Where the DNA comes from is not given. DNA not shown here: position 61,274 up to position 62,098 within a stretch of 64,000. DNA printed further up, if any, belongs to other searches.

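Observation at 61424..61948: Phage-encoded NADAR domain: candidate eraser of DNA ADP-ribosylation (anti-DarT-type defence)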

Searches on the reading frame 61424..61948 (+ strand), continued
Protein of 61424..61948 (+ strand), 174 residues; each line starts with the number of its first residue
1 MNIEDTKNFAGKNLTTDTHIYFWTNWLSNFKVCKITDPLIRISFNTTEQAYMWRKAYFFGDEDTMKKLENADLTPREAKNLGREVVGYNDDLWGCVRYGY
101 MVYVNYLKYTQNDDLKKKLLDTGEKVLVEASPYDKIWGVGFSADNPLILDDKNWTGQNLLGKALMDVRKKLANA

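Call 38: find_encoding_contigs(protein=P0031, flank=8000, max_places=2)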
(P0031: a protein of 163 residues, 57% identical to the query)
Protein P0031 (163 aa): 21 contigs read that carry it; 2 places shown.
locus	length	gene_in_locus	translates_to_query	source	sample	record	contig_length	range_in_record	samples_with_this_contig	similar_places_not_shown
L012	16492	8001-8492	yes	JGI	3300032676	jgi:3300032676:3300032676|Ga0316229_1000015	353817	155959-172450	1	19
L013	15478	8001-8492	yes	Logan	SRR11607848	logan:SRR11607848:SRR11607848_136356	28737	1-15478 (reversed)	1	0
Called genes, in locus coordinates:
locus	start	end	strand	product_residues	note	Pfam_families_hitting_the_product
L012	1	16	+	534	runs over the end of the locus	-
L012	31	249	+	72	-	-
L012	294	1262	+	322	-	PF00478:IMPDH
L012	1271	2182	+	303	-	PF07460:NUMOD3 (weak)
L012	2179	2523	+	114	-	-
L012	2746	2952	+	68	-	PF07068:Gp23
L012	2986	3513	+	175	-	PF18907:DUF5662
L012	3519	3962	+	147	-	PF06908:YpsA (faint)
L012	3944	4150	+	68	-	-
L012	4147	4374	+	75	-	-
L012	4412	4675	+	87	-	PF10127:RlaP (weak)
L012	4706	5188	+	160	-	PF00293:NUDIX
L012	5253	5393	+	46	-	-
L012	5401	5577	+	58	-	-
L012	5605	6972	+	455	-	PF18127:NAMPT_N, PF04095:NAPRTase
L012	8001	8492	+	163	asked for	PF08719:NADAR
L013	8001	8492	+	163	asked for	PF08719:NADAR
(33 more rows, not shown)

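Call 43: list_cluster_members(proteins=[P0026, P0033, P0039, P0043, P0044, P0052, P0058, P0093, P0094, P0103])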
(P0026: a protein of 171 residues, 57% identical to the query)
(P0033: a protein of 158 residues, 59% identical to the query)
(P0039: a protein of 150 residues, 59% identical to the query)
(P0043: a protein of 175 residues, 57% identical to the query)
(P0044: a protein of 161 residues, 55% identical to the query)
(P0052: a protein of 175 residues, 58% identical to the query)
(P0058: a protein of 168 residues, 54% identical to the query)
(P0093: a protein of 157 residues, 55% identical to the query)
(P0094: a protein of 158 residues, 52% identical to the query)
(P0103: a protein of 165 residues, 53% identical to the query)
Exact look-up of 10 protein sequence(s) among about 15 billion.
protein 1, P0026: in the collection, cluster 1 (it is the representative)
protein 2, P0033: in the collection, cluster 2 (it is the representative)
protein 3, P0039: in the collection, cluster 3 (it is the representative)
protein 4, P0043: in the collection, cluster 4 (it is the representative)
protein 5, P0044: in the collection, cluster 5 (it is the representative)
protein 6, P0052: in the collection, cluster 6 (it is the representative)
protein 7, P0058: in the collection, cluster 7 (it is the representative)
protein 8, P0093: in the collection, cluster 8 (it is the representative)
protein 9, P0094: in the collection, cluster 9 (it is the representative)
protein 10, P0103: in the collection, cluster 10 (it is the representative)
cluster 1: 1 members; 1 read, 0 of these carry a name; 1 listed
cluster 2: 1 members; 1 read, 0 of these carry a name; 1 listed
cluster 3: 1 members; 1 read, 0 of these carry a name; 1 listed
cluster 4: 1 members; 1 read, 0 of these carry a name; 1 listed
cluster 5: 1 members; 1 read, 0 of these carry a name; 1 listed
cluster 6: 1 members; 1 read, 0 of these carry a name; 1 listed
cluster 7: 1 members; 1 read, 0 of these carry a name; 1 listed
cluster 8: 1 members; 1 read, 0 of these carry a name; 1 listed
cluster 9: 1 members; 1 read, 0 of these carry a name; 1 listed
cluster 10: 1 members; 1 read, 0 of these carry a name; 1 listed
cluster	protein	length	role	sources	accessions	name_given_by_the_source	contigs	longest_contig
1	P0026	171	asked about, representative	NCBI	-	-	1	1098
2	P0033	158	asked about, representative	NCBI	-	-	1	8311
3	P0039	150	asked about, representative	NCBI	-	-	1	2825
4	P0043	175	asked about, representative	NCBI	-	-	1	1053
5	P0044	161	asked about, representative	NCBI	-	-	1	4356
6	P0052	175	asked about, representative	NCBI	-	-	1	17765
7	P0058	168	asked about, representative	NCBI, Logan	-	-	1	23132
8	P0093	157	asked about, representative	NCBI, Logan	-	-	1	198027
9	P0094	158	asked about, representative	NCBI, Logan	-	-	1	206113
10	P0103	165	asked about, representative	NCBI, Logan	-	-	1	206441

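Call 44: find_encoding_contigs(protein=P0095, flank=8000, max_places=1)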
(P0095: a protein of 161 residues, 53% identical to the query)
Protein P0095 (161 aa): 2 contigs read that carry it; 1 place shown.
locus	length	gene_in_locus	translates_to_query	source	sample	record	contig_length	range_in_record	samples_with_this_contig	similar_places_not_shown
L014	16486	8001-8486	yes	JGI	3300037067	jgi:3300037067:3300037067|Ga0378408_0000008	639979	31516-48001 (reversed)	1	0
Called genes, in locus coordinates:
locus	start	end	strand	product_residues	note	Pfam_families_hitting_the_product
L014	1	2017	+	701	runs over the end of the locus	PF26675:DUF8224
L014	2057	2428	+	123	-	-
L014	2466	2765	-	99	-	-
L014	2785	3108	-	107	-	-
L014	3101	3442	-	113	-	PF20594:DUF6794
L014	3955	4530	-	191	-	PF00226:DnaJ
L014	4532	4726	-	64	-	-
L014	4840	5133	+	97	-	-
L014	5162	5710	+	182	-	PF01327:Pep_deformylase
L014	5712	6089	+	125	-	-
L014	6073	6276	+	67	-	-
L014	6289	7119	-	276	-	-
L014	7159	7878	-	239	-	PF02086:MethyltransfD12 (weak)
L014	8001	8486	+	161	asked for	PF08719:NADAR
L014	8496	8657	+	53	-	-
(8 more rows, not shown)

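Call 45: find_encoding_contigs(protein=P0093, flank=8000, max_places=1)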
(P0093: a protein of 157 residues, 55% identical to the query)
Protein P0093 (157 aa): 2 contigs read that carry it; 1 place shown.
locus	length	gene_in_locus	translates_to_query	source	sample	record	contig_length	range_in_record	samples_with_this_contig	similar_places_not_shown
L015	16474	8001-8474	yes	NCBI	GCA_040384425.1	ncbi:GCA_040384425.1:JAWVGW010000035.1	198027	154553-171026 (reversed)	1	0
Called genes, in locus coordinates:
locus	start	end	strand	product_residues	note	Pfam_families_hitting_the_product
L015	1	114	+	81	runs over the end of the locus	-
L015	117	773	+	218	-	-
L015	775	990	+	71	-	-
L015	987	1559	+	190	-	PF00218:IGPS (weak)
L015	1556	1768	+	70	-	-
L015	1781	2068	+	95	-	-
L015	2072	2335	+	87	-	-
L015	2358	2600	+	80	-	-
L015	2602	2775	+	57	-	-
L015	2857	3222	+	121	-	-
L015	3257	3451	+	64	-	-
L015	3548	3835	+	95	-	-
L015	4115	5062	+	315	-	PF05496:RuvB_N (weak), PF00004:AAA, PF07728:AAA_5 (weak), PF05491:WHD_RuvB (weak)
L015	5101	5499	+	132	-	PF09643:YopX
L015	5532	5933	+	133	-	-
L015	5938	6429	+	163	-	-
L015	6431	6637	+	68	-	-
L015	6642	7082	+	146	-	-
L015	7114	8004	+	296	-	PF13793:Pribosyltran_N, PF00156:Pribosyltran (weak), PF14572:Pribosyl_synth (weak)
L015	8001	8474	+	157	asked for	PF08719:NADAR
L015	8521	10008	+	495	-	PF18127:NAMPT_N, PF04095:NAPRTase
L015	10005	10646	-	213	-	-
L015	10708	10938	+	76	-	-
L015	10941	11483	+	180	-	-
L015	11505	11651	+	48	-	-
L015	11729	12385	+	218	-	-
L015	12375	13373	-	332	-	PF14528:LAGLIDADG_3 (faint)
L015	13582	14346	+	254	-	-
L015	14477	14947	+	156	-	-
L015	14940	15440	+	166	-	-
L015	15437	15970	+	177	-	-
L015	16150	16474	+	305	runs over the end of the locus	PF14395:COOH-NH2_lig (weak)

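Call 48: predict_structure(alignment_id=A2)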
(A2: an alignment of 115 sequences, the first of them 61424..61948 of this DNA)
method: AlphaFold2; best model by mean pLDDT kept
length: 174 residues; sequences in the alignment: 115
mean_pLDDT: 94.1   pTM: 0.89
mean pLDDT of the five models: 94.1, 94.0, 93.8, 93.4, 93.1
residues with pLDDT >= 90: 159; 70-90: 4; 50-70: 3; < 50: 8
segments of 3 or more residues with pLDDT < 50: 1-8
pLDDT, mean of each block of 10 residues (from residue 1): 45 91 95 97 98 99 98 97 98 98 99 98 98 96 95 98 99 94
secondary structure, 60 per line:
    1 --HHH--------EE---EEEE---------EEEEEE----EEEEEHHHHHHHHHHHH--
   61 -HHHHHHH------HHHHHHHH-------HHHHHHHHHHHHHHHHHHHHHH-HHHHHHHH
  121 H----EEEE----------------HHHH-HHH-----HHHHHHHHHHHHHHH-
elements in order: E19-22 E32-37 E42-46 H47-58 H62-68 H75-82 H90-111 H113-121 E126-129 H146-149 H159-173

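Call 50: fold_search(model_id=the predicted structure, library=pdb)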
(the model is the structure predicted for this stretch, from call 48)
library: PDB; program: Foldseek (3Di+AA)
matches with E <= 10: 21; with E <= 0.001: 2
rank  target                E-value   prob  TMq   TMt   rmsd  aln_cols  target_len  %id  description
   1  8bau                  1.5e-12  1.00  0.86  0.79   1.7       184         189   33  Phytophthora nicotianae var. parasitica NADAR in complex with ADP-ribose (released 2023-07-12)
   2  2b3w_MODEL_1_A        8.7e-07  1.00  0.72  0.74   3.6       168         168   26  NMR structure of the E.coli protein YbiA, Northeast Structural Genomics target ET24. (released 2005-11-01)
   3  9cfw_P                3.6e+00  0.04  0.16  0.05  11.5       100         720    8  Cryo-EM structure of myosin-1c bound to F-actin in the ADP-B state (released 2025-02-12)
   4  3l9v_C                3.8e+00  0.06  0.25  0.24  15.2       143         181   11  Crystal Structure of Salmonella enterica serovar Typhimurium SrgA (released 2010-03-09)
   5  9jh2_A                3.8e+00  0.02  0.14  0.15  10.8        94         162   15  Crystal Structure of NFIA in Complex with DNA containing the TGGCA Motif (released 2025-12-24)
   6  9lc2_B                5.3e+00  0.02  0.16  0.16   8.2        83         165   18  Crystal Structure of NFIA in Complex with DNA Containing the TGGCA(N3)TGCCA Motif (released 2025-12-24)
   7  9xvd_A                5.9e+00  0.01  0.15  0.15  10.6        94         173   16  Crystal structure of NFIC homodimer bound to DNA (released 2025-12-31)
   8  9xvd_D                6.7e+00  0.02  0.15  0.16   8.8        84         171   13  Crystal structure of NFIC homodimer bound to DNA (released 2025-12-31)
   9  9jh4_A                7.0e+00  0.02  0.14  0.15   9.0        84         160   17  Crystal Structure of NFIA DNA-binding Domain (released 2025-12-24)
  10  9wa7_A                7.0e+00  0.01  0.15  0.15   8.5        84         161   18  Crystal Structure of Human NFIX in Complex with TGGCA(N3)TGCCA Palindromic DNA (released 2026-03-11)
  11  9xvq_A                7.5e+00  0.01  0.15  0.16   8.7        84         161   17  Crystal structure of the NFIA-N0 DNA complex (released 2025-12-24)
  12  7qqd_A                7.5e+00  0.01  0.15  0.15   8.4        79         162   15  Nuclear factor one X - NFIX in P21 (released 2023-01-18)
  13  1m4r_A                7.5e+00  0.01  0.10  0.11  14.5       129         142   12  CRYSTAL STRUCTURE OF RECOMBINANT HUMAN INTERLEUKIN-22 (released 2003-07-07)
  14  3l9v_A                7.9e+00  0.03  0.24  0.23  15.7       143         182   13  Crystal Structure of Salmonella enterica serovar Typhimurium SrgA (released 2010-03-09)
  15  3aqb_D                7.9e+00  0.03  0.18  0.11  10.4        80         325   16  M. luteus B-P 26 heterodimeric hexaprenyl diphosphate synthase in complex with magnesium (released 2010-11-10)
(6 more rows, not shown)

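Call 54: find_related_loci(query=A3, collection=viral_contigs, flank=10000)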
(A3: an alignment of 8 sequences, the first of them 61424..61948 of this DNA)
Query A3 (174 aa) in viral_contigs; peptide patterns used: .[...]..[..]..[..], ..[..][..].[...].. (x = any residue, [..] = any of these).
205 stretches matched a pattern; 112 encode a relative of the query (tblastn E <= 1e-3); the best 80 are kept; 80 distinct loci.
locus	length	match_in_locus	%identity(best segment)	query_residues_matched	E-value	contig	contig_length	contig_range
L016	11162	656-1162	69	3-171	3e-76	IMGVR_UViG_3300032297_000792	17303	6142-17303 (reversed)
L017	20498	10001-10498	71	3-168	9e-76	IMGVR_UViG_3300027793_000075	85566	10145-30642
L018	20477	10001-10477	69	9-168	4e-72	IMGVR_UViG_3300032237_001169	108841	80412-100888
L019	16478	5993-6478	67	9-171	8e-71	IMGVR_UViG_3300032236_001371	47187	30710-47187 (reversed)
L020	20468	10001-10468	57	15-171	9e-55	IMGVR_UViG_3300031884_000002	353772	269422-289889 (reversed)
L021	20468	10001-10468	54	14-170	6e-51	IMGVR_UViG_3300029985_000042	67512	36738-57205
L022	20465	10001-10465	51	16-171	2e-47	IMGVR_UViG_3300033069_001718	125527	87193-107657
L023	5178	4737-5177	53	14-161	2e-46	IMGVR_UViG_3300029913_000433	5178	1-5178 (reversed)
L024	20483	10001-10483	48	15-171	1e-44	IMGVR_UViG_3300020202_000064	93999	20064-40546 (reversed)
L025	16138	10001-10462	50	15-171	2e-43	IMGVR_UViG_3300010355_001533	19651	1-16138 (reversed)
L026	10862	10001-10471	48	15-171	5e-43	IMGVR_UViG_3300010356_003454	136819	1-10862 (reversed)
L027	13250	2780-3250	49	15-171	5e-43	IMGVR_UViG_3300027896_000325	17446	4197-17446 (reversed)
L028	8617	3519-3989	48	15-171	5e-43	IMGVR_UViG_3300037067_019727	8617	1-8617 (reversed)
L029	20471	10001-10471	46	15-171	2e-42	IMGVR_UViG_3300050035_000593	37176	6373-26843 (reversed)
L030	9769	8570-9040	46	15-171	2e-42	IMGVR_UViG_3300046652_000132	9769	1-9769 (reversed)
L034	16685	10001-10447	49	16-169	8e-42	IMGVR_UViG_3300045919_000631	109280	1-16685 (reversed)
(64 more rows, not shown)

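Call 58: search_protein_families(library=ncbifam, proteins=[L007:3992-4543:+, P0093, P0031], max_evalue=0.01)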
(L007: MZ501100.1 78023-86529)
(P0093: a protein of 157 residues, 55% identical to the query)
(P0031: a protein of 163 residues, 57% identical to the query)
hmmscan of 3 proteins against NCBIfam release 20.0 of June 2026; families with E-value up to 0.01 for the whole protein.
L007:3992-4543:+ (183 aa): 2 families
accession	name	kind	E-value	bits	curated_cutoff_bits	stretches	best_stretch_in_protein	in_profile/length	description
TIGR02464.1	ribofla_fusion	equivalog_domain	1.9e-31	109.4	73.7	1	8-168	1-144/153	riboflavin biosynthesis intermediates N-glycosidase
NF053876.1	DS32_2_antiphage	equivalog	3.4e-06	26.3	240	1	84-179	69-158/181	NADAR family anti-phage protein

P0093 (157 aa): 2 families
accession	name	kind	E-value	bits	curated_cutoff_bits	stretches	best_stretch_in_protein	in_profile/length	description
TIGR02464.1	ribofla_fusion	equivalog_domain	4.1e-42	144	73.7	1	13-156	11-152/153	riboflavin biosynthesis intermediates N-glycosidase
NF053876.1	DS32_2_antiphage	equivalog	3.2e-14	52.4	240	1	37-156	42-155/181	NADAR family anti-phage protein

P0031 (163 aa): 2 families
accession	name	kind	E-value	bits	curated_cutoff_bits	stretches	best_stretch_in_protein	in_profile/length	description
TIGR02464.1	ribofla_fusion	equivalog_domain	1.4e-39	135.8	73.7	1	12-158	10-152/153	riboflavin biosynthesis intermediates N-glycosidase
NF053876.1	DS32_2_antiphage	equivalog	1.5e-16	60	240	1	43-160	45-157/181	NADAR family anti-phage protein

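Call 64: get_annotated_region(hit=H14, flank=7000)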
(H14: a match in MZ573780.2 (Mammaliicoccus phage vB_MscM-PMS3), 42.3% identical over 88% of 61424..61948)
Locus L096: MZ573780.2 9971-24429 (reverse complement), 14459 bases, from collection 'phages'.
description: Mammaliicoccus phage vB_MscM-PMS3, complete genome.
organism: Mammaliicoccus phage vB_MscM-PMS3 (NCBI taxid 2861056)
taxonomy: Viruses; Duplodnaviria; Heunggongvirae; Uroviricota; Caudoviricetes; Herelleviridae; Twortvirinae
host: Mammaliicoccus sciuri KCTC 43031; source: wastewater; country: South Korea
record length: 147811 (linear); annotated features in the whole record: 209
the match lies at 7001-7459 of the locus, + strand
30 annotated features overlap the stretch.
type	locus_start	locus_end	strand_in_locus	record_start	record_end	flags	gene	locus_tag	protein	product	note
CDS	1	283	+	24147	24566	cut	-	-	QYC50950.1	hypothetical protein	-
CDS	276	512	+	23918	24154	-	-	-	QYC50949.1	hypothetical protein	-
CDS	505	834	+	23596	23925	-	-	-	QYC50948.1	hypothetical protein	-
CDS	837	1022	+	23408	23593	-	-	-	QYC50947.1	hypothetical protein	-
CDS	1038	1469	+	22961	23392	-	-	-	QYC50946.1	deoxyuridine 5'-triphosphate nucleotidohydrolase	-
CDS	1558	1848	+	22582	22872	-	-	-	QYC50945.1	hypothetical protein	-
CDS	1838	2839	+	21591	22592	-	-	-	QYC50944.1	hypothetical protein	-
CDS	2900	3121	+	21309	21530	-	-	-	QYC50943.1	hypothetical protein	-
CDS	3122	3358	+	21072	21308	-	-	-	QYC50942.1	hypothetical protein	-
CDS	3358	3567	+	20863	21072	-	-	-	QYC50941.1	hypothetical protein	-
CDS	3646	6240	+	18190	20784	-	-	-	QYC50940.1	phosphodiester glycosidase family protein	-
CDS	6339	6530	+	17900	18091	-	-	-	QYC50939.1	hypothetical protein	-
CDS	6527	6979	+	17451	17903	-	-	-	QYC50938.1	hypothetical protein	-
CDS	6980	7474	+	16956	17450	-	-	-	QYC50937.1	NADAR family protein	-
CDS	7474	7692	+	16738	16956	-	-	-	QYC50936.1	hypothetical protein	-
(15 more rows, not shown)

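Call 73: search_solved_structures(query=L015:7114-8004:+, max_evalue=0.00001)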
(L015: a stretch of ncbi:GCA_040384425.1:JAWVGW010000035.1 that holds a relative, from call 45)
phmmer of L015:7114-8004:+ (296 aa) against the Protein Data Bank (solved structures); distinct sequences matched with E-value up to 0.00001: 31.
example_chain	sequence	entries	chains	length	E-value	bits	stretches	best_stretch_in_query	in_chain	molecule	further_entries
4s2u_A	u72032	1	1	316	7.4e-21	77.8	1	58-269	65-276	Ribose-phosphate pyrophosphokinase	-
7xmu_A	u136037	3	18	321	7.7e-21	77.8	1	58-269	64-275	Ribose-phosphate pyrophosphokinase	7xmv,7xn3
6asv_A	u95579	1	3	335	9.1e-21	77.5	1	58-269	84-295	Ribose-phosphate pyrophosphokinase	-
1u9y_A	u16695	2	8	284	6.6e-18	68.1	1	54-272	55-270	Ribose-phosphate pyrophosphokinase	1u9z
3dah_A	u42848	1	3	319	6.9e-18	68.1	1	58-270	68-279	Ribose-phosphate pyrophosphokinase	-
3lpn_A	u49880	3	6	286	7.4e-17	64.7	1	52-272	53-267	Ribose-phosphate pyrophosphokinase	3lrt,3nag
3mbi_A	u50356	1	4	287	7.6e-17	64.7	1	52-272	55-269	Ribose-phosphate pyrophosphokinase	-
6nfe_A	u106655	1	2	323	9.3e-16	61.1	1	58-288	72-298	Ribose-phosphate pyrophosphokinase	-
4twb_A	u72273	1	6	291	9.9e-16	61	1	59-264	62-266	Ribose-phosphate pyrophosphokinase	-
1dkr_A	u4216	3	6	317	5.5e-15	58.6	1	59-275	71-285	PHOSPHORIBOSYL PYROPHOSPHATE SYNTHETASE | PROTEIN (PHOSPHORIBOSYL PYROPHOSPHATE SYNTHETASE) | RIBOSE-PHOSPHATE PYROPHOSPHOKINASE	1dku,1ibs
4lzn_B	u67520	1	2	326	2.7e-14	56.3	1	58-252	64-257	Ribose-phosphate pyrophosphokinase 1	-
2h08_A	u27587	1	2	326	4e-14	55.7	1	56-252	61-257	Ribose-phosphate pyrophosphokinase I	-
8ypy_A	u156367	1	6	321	4.4e-14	55.6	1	56-252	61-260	Isoform 2 of Ribose-phosphate pyrophosphokinase 2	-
8yi9_A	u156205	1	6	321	4.4e-14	55.6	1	56-252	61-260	Isoform 2 of Ribose-phosphate pyrophosphokinase 2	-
7yk1_A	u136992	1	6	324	4.4e-14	55.6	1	56-252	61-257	Ribose-phosphate pyrophosphokinase 2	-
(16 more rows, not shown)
